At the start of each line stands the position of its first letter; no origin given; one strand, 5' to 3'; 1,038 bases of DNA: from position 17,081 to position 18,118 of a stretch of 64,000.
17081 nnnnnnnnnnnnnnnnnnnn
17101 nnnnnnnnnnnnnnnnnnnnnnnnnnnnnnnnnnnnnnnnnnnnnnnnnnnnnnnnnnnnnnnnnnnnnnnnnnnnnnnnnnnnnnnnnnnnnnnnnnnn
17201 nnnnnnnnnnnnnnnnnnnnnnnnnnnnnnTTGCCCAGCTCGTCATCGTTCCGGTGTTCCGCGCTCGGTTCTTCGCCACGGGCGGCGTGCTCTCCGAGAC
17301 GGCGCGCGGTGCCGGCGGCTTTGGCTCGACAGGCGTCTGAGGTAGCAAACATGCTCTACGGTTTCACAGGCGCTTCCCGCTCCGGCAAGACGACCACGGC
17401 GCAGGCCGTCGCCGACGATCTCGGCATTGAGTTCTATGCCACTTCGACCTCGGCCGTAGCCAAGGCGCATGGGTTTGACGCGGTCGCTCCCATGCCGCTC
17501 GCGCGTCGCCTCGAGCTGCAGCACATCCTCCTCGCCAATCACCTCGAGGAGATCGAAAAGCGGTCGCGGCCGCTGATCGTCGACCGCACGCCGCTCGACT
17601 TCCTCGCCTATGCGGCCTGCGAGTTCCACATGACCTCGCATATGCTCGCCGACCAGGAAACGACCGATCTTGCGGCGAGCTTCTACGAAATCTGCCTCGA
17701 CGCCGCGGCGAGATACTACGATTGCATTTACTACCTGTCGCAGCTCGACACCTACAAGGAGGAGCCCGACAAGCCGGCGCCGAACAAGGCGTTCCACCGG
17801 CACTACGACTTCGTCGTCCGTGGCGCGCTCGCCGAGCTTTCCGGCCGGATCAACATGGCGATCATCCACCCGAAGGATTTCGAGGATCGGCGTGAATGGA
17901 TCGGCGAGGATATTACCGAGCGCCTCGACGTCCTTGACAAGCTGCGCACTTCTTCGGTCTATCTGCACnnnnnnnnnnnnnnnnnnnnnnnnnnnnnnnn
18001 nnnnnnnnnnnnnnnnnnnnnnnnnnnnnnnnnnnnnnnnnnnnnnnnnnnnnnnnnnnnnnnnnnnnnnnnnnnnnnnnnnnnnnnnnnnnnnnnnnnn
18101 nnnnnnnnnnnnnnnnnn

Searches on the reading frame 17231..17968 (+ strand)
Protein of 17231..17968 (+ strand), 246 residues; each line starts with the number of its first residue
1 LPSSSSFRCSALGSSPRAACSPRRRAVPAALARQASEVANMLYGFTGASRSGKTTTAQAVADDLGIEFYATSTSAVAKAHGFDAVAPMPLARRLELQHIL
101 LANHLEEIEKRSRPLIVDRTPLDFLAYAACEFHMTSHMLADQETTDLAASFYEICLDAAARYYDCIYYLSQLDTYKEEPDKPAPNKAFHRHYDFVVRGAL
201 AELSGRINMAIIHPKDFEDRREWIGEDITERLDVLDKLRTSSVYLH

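Call 21: search_protein_families(library=phrogs, proteins=[window:17231-17968:+], max_evalue=0.001)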
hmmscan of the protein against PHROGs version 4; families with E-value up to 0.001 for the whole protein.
window:17231-17968:+ (246 aa): 2 families
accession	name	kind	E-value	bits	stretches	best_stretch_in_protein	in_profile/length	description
phrog_2107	-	other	6.1e-12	46.6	1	42-229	5-196/201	thymidylate kinase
phrog_168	-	DNA, RNA and nucleotide metabolism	0.00031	21.5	1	41-75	45-77/314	clamp loader of DNA polymerase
